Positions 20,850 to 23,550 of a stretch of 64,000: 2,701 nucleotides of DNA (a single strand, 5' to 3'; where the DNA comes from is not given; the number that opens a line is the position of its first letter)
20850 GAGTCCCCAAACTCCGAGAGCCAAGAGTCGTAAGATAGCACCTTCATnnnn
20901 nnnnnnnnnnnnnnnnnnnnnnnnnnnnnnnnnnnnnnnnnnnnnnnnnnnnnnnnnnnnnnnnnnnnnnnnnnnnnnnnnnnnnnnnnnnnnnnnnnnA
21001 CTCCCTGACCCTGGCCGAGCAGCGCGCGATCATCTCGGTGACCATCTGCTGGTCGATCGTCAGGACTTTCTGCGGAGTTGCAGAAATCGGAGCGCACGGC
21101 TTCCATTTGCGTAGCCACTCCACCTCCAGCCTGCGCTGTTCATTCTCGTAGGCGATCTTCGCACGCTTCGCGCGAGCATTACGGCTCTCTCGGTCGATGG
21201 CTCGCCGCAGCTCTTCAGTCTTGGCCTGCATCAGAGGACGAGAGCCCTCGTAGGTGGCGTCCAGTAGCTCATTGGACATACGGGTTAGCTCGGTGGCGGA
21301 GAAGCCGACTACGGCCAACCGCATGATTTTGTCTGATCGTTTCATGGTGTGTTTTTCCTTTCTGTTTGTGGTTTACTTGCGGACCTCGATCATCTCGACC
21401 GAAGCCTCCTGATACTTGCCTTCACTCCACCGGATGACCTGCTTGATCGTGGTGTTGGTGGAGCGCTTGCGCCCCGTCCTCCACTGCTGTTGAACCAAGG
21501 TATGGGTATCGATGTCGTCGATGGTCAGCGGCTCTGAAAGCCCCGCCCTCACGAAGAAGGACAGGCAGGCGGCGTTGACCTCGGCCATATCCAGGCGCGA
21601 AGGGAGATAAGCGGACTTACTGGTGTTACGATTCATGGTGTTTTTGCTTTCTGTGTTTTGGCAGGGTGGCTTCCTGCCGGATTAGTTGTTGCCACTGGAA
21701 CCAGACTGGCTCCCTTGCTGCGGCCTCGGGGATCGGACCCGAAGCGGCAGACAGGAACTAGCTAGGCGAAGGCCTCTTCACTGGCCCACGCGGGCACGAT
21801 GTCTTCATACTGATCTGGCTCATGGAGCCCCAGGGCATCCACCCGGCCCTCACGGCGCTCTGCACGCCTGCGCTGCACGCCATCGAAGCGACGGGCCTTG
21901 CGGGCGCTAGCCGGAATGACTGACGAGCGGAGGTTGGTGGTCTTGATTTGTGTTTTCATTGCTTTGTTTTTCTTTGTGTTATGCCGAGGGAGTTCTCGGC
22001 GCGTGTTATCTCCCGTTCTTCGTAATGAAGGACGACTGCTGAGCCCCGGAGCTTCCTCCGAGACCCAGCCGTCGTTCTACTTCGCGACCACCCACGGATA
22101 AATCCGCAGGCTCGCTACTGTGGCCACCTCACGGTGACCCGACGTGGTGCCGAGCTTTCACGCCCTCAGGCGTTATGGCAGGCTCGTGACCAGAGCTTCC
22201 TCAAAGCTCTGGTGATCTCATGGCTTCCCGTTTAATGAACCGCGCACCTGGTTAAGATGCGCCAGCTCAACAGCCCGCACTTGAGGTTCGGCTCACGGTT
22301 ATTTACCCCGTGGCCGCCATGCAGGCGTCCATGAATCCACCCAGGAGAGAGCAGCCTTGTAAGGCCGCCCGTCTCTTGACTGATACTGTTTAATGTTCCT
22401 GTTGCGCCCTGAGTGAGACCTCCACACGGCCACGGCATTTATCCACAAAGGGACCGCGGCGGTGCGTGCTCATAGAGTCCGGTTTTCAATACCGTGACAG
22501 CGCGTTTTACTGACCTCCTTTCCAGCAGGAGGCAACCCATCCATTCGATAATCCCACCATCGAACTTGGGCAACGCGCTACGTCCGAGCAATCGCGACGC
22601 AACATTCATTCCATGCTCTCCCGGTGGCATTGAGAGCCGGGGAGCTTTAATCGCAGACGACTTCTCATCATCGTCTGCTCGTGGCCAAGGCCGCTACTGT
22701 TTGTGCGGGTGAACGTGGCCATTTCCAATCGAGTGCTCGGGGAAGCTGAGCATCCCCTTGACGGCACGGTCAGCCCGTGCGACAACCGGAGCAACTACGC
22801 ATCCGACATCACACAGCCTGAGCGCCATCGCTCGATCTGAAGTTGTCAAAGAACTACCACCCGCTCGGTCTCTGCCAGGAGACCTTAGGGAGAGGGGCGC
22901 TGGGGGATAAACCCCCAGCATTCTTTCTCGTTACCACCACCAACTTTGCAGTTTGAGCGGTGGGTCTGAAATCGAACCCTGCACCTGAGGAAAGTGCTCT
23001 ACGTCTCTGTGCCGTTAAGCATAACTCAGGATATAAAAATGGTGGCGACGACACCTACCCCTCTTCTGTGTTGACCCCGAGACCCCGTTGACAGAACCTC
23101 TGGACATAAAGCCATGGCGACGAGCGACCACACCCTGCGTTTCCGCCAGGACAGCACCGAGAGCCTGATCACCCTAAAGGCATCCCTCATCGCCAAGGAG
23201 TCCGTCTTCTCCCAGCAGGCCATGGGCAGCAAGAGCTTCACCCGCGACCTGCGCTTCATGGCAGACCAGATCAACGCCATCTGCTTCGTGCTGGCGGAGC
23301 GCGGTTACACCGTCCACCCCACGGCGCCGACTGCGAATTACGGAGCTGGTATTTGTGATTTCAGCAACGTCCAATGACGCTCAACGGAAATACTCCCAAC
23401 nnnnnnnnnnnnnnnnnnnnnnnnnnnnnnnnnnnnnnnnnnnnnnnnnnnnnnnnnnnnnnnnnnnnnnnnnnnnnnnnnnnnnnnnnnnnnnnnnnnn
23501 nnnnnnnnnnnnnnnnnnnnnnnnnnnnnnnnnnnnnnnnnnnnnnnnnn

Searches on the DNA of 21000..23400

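Call 84: search_rna_families(source=window, start=21000, end=23400, threshold=evalue, max_evalue=1)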
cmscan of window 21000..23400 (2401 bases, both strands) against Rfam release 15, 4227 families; matches with E-value up to 1: 1.
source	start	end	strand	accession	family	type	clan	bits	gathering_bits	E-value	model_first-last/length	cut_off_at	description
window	21520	21628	+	RF02127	GNAS-AS1_1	Gene; lncRNA;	-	22.5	45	0.97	1-105/105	no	GNAS antisense RNA 1 conserved region 1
